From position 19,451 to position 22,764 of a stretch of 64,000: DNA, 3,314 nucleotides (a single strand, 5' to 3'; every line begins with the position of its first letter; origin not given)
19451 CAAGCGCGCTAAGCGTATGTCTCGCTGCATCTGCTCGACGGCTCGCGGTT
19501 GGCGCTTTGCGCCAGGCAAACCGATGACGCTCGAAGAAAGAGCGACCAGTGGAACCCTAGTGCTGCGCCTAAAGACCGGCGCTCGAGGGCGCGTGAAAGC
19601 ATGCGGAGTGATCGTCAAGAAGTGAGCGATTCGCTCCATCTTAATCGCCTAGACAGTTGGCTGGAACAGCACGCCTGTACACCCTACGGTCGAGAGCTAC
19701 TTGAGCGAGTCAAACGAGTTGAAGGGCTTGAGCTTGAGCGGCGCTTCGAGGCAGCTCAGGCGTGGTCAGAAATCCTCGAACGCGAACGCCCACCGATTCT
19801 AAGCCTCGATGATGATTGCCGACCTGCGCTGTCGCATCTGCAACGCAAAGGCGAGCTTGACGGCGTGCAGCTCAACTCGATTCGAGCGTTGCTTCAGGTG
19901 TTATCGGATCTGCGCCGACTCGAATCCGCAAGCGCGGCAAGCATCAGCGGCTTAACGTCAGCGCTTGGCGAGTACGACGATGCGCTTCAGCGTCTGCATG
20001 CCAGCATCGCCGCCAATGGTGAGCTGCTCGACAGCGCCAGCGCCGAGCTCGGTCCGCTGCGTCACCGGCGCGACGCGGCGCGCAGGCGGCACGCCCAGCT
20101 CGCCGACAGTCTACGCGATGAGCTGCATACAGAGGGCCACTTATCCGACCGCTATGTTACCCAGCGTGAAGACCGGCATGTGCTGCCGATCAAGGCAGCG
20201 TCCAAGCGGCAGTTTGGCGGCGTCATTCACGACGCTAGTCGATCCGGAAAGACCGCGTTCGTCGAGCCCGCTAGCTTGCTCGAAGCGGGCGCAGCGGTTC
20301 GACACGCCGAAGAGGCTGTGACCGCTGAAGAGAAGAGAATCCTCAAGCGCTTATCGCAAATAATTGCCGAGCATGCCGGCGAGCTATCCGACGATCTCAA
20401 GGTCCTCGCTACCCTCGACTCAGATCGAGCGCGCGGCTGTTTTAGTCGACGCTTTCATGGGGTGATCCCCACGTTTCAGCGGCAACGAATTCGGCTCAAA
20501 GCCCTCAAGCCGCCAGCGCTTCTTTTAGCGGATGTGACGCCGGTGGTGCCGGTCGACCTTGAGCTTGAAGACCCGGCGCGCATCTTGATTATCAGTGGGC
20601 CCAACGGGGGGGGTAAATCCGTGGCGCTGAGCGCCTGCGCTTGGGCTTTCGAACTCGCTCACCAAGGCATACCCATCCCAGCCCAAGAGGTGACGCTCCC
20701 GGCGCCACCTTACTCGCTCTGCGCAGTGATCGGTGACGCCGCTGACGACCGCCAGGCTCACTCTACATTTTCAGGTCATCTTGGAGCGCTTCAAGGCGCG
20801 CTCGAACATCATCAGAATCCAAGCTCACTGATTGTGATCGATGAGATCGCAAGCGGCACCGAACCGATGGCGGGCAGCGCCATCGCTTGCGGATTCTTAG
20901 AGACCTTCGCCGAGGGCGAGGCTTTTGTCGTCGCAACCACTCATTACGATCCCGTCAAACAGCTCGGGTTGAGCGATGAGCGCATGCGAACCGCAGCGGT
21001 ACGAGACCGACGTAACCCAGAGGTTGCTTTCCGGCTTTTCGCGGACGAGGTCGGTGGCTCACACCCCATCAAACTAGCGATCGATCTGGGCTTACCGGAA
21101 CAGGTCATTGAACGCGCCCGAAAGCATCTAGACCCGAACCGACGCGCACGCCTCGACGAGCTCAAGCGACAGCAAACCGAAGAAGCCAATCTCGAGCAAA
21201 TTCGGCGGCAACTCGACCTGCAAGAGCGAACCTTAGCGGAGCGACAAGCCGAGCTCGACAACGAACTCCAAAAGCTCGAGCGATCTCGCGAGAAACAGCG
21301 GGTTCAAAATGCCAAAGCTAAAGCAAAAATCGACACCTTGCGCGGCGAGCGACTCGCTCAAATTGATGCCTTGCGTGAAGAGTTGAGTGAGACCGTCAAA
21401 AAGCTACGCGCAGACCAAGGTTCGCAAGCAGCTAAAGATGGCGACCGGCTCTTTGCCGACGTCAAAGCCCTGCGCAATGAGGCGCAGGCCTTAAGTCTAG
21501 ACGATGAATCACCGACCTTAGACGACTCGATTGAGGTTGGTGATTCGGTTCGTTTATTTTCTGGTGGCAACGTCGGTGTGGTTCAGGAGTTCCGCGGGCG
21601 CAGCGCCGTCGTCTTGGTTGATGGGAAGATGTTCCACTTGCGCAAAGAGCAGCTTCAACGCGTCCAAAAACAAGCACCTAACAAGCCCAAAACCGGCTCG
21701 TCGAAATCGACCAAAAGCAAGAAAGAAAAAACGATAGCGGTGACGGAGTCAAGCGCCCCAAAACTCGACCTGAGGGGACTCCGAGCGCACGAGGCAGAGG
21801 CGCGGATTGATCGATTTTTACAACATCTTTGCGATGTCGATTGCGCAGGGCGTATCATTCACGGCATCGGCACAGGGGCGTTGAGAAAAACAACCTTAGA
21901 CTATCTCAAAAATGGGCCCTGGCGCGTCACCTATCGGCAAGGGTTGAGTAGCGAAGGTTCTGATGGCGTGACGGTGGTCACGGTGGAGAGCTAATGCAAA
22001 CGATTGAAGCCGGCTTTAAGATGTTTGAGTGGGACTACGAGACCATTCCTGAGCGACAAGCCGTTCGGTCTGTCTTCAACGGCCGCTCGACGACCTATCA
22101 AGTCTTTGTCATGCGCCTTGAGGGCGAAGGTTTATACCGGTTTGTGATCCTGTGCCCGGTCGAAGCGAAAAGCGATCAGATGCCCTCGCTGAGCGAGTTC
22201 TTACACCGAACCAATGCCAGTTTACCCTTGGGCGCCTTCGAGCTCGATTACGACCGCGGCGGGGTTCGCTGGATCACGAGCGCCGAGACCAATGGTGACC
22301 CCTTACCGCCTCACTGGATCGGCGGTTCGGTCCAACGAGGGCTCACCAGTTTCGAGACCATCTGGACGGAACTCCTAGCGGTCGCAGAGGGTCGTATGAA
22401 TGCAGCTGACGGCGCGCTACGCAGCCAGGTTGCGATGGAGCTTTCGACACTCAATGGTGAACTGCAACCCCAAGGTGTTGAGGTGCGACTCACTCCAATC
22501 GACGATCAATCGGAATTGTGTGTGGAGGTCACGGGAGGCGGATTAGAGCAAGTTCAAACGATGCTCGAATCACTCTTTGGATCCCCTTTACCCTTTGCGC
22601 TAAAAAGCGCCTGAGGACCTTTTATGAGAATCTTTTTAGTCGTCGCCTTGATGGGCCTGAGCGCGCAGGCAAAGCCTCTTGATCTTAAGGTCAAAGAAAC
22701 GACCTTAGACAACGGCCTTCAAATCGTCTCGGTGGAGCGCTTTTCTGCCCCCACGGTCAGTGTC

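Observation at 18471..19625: Two unannotated-type genes (58-aa membrane peptide and 322-aa highly basic protein) wedged between rarA and mutS2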

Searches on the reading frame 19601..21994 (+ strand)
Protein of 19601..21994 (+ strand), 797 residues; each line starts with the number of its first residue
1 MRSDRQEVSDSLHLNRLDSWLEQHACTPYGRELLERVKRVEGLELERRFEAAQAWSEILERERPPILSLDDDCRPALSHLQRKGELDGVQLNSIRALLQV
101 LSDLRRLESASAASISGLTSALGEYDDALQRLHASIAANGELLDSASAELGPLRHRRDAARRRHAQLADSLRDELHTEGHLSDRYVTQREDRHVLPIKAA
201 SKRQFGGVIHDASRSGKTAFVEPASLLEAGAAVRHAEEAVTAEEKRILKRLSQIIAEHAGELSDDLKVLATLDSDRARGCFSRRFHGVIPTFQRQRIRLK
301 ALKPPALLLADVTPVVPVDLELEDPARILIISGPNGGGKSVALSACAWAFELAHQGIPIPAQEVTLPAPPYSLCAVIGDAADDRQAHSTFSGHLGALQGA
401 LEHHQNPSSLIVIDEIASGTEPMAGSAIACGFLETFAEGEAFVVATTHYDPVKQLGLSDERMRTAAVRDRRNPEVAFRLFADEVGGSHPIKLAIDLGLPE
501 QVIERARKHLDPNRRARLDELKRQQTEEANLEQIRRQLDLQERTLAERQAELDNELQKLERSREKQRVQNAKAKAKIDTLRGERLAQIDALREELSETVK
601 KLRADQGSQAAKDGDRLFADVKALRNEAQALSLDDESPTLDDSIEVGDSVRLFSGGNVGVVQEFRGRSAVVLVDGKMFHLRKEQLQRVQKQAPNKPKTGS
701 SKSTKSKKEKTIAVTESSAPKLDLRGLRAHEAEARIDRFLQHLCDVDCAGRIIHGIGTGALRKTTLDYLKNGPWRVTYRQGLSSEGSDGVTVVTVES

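Call 3: search_protein_families(library=pfam, proteins=[window:19601-21994:+], max_evalue=0.1)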
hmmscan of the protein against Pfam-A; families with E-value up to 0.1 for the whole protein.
window:19601-21994:+ (797 aa): 8 families
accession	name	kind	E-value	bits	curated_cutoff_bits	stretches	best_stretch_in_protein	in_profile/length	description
PF00488.27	MutS_V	-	2.8e-19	70.3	30.2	1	329-510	1-184/188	MutS domain V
PF01713.27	Smr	-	2.3e-15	56.9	25.7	1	722-795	1-76/77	Smr domain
PF13604.12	AAA_30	-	0.00042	20.5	27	1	323-417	15-98/191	AAA domain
PF13401.12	AAA_22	-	0.0028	18.4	27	1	325-416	4-93/130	AAA domain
PF13476.12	AAA_23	-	0.0049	18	27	0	326-350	19-43/201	AAA domain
PF25199.1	nSTAND_NTPase5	-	0.057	13.7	34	0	323-351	38-66/145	Novel STAND NTPase 5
PF02463.25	SMC_N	-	0.063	13.1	40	0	327-351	25-49/220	RecF/RecN/SMC N terminal domain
PF13304.12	AAA_21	-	0.072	13.6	27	0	330-351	3-24/304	AAA domain, putative AbiEii toxin, Type IV TA system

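Call 45: find_homologous_proteins(query=window:19622-21994:+, max_evalue=1e-30)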
Query window:19622-21994:+ (790 aa): 525 proteins with E <= 1e-30 among 8000 candidates; the best 120 are listed.
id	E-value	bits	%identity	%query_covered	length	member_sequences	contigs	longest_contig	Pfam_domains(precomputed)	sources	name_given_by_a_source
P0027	0.0e+0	1688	98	100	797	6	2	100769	PF00488.28,PF01713.28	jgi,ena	-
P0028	0.0e+0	1194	70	100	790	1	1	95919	PF00488.28,PF01713.28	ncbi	-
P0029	0.0e+0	1170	67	100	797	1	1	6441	PF00488.28,PF01713.28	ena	-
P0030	0.0e+0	1077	64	100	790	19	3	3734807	PF00488.28,PF01713.28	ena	-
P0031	1.2e-296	1004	59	100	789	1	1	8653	PF00488.28,PF01713.28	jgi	jgi:DNA mismatch repair protein MutS2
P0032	1.8e-268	911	56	100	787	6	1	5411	PF00488.28,PF01713.28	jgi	jgi:DNA mismatch repair protein MutS2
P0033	1.8e-224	765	57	86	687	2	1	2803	PF00488.28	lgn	-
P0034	4.1e-158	546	45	83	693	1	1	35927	PF13476.13,PF00488.28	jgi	jgi:DNA mismatch repair protein MutS2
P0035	2.5e-129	451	41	84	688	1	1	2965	PF20297.5,PF00488.28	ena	-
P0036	3.1e-126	441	39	84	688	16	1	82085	PF20297.5,PF00488.28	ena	-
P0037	5.1e-126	440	40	84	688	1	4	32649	PF00488.28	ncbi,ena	-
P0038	6.1e-121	423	39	84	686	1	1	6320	PF00488.28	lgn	-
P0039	8.7e-85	304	32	89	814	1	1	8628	PF00488.28,PF01713.28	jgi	jgi:DNA mismatch repair protein MutS2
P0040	1.0e-80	290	33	99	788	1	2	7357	PF00488.28,PF01713.28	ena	-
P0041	1.1e-80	290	31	99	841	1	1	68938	PF20297.5,PF00488.28,PF01713.28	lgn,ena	-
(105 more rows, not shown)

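Call 46: find_encoding_contigs(protein=P0036, flank=10000, max_places=2)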
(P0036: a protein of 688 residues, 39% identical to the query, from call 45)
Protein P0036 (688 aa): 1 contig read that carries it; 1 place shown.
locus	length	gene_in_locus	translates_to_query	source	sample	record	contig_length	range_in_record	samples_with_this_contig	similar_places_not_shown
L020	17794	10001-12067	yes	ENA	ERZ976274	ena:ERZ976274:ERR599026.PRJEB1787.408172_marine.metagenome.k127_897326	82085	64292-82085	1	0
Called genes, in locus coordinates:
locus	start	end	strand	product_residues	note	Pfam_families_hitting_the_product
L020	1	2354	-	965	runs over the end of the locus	PF07517:SecA_DEAD, PF01043:SecA_PP_bind, PF21090:P-loop_SecA, PF07516:SecA_SW, PF02810:SEC-C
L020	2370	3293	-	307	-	PF01551:Peptidase_M23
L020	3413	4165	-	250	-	PF00481:PP2C, PF13672:PP2C_2, PF07228:SpoIIE (faint)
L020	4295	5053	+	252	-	PF01618:MotA_ExbB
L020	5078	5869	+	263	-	PF13677:MotB_plug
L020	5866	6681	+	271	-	PF13677:MotB_plug, PF00691:OmpA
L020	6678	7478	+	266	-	PF01513:NAD_kinase, PF20143:NAD_kinase_C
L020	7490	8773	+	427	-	PF05496:RuvB_N, PF13191:AAA_16 (faint), PF00004:AAA, PF07728:AAA_5 (faint), PF13173:AAA_14 (weak), PF13401:AAA_22 (faint), PF16193:AAA_assoc_2, PF12002:MgsA_C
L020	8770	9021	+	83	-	-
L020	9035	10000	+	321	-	-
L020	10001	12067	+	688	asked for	PF00488:MutS_V, PF20297:MSSS (weak)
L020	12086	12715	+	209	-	-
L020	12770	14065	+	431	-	PF00675:Peptidase_M16, PF05193:Peptidase_M16_C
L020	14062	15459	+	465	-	PF00675:Peptidase_M16, PF05193:Peptidase_M16_C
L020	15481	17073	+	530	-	PF02163:Peptidase_M50, PF00595:PDZ (weak), PF13180:PDZ_2 (weak), PF14685:PDZ_Tricorn (faint), PF17820:PDZ_6, PF21558:Pept_S41_N_bact (faint), PF13180:PDZ_2, PF17820:PDZ_6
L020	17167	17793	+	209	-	?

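Call 47: find_encoding_contigs(protein=P0034, flank=10000, max_places=2)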
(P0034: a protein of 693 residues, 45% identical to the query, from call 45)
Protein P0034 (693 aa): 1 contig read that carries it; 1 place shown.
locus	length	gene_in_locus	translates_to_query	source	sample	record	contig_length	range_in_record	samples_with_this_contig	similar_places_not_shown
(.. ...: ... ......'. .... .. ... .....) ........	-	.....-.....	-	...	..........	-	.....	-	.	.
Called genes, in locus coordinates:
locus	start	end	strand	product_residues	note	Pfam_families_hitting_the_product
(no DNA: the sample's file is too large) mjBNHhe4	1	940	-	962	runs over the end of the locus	PF07517:SecA_DEAD, PF00270:DEAD (weak), PF01043:SecA_PP_bind, PF21090:P-loop_SecA, PF07516:SecA_SW, PF02810:SEC-C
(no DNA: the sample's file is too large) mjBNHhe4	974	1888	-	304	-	PF01551:Peptidase_M23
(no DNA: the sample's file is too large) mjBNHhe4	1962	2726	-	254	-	PF00481:PP2C, PF13672:PP2C_2, PF07228:SpoIIE (faint)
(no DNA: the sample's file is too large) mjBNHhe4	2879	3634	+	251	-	PF01618:MotA_ExbB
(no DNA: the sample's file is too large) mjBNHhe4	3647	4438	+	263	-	PF13677:MotB_plug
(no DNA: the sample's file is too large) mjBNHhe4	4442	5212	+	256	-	PF13677:MotB_plug, PF00691:OmpA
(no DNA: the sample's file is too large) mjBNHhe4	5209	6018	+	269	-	PF01513:NAD_kinase, PF20143:NAD_kinase_C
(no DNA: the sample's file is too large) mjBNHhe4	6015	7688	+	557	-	PF02463:SMC_N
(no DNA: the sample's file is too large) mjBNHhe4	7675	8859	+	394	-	PF01078:Mg_chelatase (faint), PF05496:RuvB_N, PF13191:AAA_16 (faint), PF00004:AAA, PF07728:AAA_5 (weak), PF13173:AAA_14 (weak), PF16193:AAA_assoc_2, PF12002:MgsA_C, +1 more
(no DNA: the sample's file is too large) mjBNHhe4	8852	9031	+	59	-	-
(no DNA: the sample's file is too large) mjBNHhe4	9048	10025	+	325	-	-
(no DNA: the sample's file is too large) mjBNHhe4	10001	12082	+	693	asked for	PF13476:AAA_23 (faint), PF00488:MutS_V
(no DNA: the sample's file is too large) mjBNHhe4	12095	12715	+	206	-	PF10722:YbjN, PF22551:TY-Chap1 (weak)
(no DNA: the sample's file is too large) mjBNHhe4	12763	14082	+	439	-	PF00675:Peptidase_M16, PF05193:Peptidase_M16_C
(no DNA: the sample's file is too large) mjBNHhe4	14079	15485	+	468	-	PF00675:Peptidase_M16, PF05193:Peptidase_M16_C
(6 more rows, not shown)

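Call 53: search_protein_families(library=ncbifam, proteins=[L020:8770-9021:+], max_evalue=10)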
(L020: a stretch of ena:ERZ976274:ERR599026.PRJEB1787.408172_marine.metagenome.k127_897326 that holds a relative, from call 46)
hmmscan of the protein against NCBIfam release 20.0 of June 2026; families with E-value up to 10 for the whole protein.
L020:8770-9021:+ (83 aa): 0 families

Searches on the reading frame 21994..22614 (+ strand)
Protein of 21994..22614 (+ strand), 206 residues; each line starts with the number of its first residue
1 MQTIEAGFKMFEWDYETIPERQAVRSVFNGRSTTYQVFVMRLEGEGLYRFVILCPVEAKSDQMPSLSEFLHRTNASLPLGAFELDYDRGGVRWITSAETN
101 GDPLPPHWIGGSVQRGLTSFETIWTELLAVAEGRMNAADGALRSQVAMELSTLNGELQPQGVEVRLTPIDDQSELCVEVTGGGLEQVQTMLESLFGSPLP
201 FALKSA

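Call 3: search_protein_families(library=pfam, proteins=[window:21994-22614:+], max_evalue=0.1)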
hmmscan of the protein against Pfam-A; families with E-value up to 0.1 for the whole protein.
window:21994-22614:+ (206 aa): 1 family
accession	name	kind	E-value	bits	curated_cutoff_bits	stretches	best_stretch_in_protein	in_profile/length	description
PF10722.14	YbjN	-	9.1e-07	29.6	22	1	4-91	5-91/126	Putative bacterial sensory transduction regulator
